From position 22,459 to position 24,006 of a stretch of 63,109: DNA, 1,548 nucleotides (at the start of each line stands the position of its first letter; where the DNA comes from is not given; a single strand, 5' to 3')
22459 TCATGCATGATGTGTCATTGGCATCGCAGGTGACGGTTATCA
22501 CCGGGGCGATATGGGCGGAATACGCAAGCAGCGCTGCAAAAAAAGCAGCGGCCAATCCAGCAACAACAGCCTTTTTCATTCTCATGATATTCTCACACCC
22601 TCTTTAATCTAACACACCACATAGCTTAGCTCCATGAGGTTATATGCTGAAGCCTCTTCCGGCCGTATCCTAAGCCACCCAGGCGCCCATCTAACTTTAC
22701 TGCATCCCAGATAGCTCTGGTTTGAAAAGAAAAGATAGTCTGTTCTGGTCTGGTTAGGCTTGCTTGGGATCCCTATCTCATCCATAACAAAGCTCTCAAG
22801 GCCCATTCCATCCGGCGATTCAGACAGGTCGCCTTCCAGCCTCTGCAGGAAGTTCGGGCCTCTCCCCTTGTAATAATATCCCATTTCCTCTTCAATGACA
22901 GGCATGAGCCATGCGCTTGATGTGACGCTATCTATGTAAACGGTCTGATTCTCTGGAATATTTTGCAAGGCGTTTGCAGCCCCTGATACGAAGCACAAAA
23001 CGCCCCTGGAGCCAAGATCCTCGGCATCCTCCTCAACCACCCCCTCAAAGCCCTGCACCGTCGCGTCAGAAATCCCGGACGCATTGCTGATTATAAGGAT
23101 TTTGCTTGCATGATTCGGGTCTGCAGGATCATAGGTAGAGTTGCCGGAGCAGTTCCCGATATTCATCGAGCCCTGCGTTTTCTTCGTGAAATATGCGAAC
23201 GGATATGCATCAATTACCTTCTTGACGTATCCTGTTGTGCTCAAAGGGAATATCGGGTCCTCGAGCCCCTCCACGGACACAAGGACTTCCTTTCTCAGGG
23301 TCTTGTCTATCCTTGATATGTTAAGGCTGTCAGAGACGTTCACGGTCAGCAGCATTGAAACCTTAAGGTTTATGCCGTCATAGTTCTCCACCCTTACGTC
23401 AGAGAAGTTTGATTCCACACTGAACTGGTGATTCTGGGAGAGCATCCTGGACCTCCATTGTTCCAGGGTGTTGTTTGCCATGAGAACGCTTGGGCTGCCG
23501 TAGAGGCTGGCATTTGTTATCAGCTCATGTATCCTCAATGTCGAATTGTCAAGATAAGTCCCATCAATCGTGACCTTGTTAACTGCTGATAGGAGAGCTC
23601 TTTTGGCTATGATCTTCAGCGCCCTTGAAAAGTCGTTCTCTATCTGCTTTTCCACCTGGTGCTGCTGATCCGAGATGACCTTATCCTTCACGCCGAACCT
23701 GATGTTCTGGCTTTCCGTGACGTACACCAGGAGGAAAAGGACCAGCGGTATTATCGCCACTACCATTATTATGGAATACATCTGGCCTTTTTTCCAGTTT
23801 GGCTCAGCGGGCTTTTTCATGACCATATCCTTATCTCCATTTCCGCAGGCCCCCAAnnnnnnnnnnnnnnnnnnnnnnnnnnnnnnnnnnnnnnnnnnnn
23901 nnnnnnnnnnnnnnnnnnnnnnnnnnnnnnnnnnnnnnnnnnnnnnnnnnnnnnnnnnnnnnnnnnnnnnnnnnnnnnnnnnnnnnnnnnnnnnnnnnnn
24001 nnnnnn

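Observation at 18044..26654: Type-IV-filament-like operon whose only prepilin-type substrates are giant multidomain proteins (vWA and LamG-like), with no small pilin: candidate novel adhesin-display or attachment apparatus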

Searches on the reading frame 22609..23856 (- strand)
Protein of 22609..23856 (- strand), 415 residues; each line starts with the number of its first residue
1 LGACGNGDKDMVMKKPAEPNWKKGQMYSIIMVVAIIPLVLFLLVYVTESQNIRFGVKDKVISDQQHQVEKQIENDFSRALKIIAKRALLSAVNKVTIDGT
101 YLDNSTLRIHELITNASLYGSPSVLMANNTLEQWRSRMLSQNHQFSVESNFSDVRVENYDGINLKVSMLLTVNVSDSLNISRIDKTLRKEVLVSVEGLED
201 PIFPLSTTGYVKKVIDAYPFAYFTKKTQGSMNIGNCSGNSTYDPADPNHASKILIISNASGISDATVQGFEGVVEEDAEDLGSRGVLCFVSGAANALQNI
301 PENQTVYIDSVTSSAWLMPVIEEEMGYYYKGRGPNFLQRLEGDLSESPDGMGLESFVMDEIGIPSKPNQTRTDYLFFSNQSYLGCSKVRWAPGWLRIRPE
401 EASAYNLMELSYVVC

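Call 6: search_protein_families(library=pfam, proteins=[window:22609-23856:-], max_evalue=0.1)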
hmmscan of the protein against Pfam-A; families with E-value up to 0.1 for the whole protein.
window:22609-23856:- (415 aa): 0 families

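Call 15: search_protein_families(library=ncbifam, proteins=[window:22609-23856:-], max_evalue=0.1)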
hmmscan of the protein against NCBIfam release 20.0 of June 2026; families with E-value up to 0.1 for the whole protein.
window:22609-23856:- (415 aa): 0 families

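Call 45: find_homologous_proteins(query=window:22609-23820:-, max_evalue=0.00001)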
Query window:22609-23820:- (403 aa): 40 proteins with E <= 0.00001 among 3505 candidates.
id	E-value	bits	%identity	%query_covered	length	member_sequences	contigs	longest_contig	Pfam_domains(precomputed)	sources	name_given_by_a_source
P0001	1.3e-265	898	100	100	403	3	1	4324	-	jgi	-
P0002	2.0e-176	605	64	98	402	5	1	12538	-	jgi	jgi:hypothetical protein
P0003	1.8e-175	602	65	99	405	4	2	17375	-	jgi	-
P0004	7.9e-175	600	65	98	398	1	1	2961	-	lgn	-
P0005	4.5e-173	594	65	100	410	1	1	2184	-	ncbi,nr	ncbi:MAG: hypothetical protein NTY20_04735 [Candidatus Aenigmarchaeota archaeon]|nr:hypothetical pro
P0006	1.4e-172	592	64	99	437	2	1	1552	-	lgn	-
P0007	2.7e-167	575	63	99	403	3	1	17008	-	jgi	-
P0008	7.6e-167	573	63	98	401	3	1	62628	-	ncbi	ncbi:MAG: hypothetical protein QXN71_00075 [Candidatus Aenigmatarchaeota archaeon]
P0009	3.5e-165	568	61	98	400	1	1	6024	-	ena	-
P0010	2.0e-164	565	63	97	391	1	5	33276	-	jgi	jgi:hypothetical protein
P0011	2.9e-164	565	63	97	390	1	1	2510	-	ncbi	-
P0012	1.5e-163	562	61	98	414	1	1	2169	-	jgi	jgi:hypothetical protein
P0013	1.5e-163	562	63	97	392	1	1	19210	-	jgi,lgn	jgi:hypothetical protein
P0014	6.4e-163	560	62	97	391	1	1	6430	-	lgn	-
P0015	3.0e-162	558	61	97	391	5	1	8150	-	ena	-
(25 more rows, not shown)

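Call 55: predict_structure(alignment_id=A1)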
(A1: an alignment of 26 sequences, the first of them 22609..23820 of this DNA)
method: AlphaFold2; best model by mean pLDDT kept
length: 403 residues; sequences in the alignment: 26
mean_pLDDT: 78.3   pTM: 0.50
mean pLDDT of the five models: 78.3, 77.6, 75.3, 74.7, 64.8
residues with pLDDT >= 90: 152; 70-90: 145; 50-70: 57; < 50: 49
segments of 3 or more residues with pLDDT < 50: 1-3, 194-209, 309-312, 345-368
pLDDT, mean of each block of 10 residues (from residue 1): 47 73 87 71 72 91 92 91 80 95 91 87 90 91 91 95 87 94 77 44 41 81 94 94 93 94 94 94 88 86 69 61 87 83 50 36 44 68 66 66 77
secondary structure, 60 per line:
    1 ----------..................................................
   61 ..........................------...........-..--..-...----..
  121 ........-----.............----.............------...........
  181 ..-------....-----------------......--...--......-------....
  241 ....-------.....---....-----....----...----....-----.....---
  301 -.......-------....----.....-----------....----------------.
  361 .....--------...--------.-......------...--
elements in order: H11-86 H93-103 H119-128 E134-146 E151-163 E170-182 H190-193 E211-216 E219-221 E224-229 E240-244 H252-256 E260-263 H269-272 E277-279 H284-287 E293-297 E302-308 E316-319 H324-328 E340-343 H360-365 E374-376 H387-392 E399-401

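Call 58: fold_search(model_id=the predicted structure, library=pdb)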
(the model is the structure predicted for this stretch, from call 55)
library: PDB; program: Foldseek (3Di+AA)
matches with E <= 10: 933; with E <= 0.001: 0
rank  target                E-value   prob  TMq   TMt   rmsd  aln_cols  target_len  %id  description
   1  2e28                  2.1e-03  1.00  0.19  0.14   4.6       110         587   11  Crystal structure analysis of pyruvate kinase from Bacillus stearothermophilus (released 2008-02-05)
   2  5hv2                  4.4e-03  1.00  0.19  0.09   3.0        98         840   19  Rifampin phosphotransferase G527Y mutant from Listeria monocytogenes (released 2016-03-30)
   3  5fbt                  4.9e-03  1.00  0.21  0.11   7.9       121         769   15  Crystal structure of rifampin phosphotransferase RPH-Lm from Listeria monocytogenes in complex with rifampin (released 2015-12-30)
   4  6p7l_F                5.8e-03  0.72  0.11  0.28  13.2       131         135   11  1.8 Angstrom structure of Aln2 from Streptomyces sp. CM020 (released 2020-06-17)
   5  5fbu                  8.3e-03  1.00  0.21  0.12   2.6       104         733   16  Crystal structure of rifampin phosphotransferase RPH-Lm from Listeria monocytogenes in complex with rifampin-phosphate (released 2015-12-30)
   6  2fm4_MODEL_1_A        8.8e-03  1.00  0.20  0.55   4.5       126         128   13  NMR structure of the phosphoryl carrier domain of pyruvate phosphate dikinase (released 2006-10-03)
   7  3eby                  9.9e-03  0.75  0.13  0.30  16.5       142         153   10  Crystal structure of the beta subunit of a putative aromatic-ring-hydroxylating dioxygenase (YP_001165631.1) from NOVOSP (released 2008-09-09)
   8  6p7l_C                9.9e-03  0.63  0.11  0.27  13.4       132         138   11  1.8 Angstrom structure of Aln2 from Streptomyces sp. CM020 (released 2020-06-17)
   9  6p7l_A                1.1e-02  0.60  0.11  0.27  13.3       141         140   12  1.8 Angstrom structure of Aln2 from Streptomyces sp. CM020 (released 2020-06-17)
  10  3hx8_C                1.6e-02  0.44  0.10  0.25  13.3       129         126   12  Crystal structure of putative ketosteroid isomerase (NP_103587.1) from Mesorhizobium loti at 1.45 A resolution (released 2009-07-07)
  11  3hx8_B                1.7e-02  0.44  0.11  0.26  13.5       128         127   11  Crystal structure of putative ketosteroid isomerase (NP_103587.1) from Mesorhizobium loti at 1.45 A resolution (released 2009-07-07)
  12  8f3t                  2.0e-02  0.28  0.12  0.08  21.6       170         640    9  Crystal structure of Penicillin Binding Protein 5 (PBP5) T485M T499I V629E variant apo form from Enterococcus faecium (released 2023-07-05)
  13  7vju_D                2.1e-02  0.38  0.11  0.24  15.5       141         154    6  Crystal Structure of terephthalate dioxygenase from Comamonas testosteroni KF1 (released 2022-04-13)
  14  6p77_A                2.3e-02  0.41  0.11  0.27  15.6       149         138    7  2.5 Angstrom structure of Caci_6494 from Catenulispora Acidiphila (released 2020-06-17)
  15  2ux0_E                2.3e-02  0.33  0.11  0.27  15.8       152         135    9  Structure of the oligomerisation domain of calcium-calmodulin dependent protein kinase II gamma (released 2007-04-10)
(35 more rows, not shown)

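Call 90: search_protein_representatives(alignment_id=A1)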
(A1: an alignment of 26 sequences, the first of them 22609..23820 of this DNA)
Query: 26 sequences, 395 profile positions. Proteins with E-value up to 0.001 (for the whole library): 979; up to 1e-10: 710; up to 1e-30: 251. The best 150 are listed.
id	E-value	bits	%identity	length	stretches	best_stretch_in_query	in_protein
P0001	4.2e-190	648.5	-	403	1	1-395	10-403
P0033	4.4e-153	526.5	-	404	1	1-391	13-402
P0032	6.8e-150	516.0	-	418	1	1-390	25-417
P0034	3.0e-148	510.6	-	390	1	1-395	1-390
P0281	8.2e-139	479.6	-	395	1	1-391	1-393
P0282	5.2e-128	444.0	-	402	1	1-391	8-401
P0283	6.5e-128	443.7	-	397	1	2-393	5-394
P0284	3.8e-126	437.9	-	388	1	1-390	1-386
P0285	2.7e-124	431.8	-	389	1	1-390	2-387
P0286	2.4e-123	428.6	-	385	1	5-392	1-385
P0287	2.9e-122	425.1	-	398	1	1-391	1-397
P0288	2.2e-121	422.2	-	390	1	1-391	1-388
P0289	4.5e-121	421.2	-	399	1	1-391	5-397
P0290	1.3e-120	419.6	-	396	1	2-395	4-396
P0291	4.5e-119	414.6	-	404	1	1-395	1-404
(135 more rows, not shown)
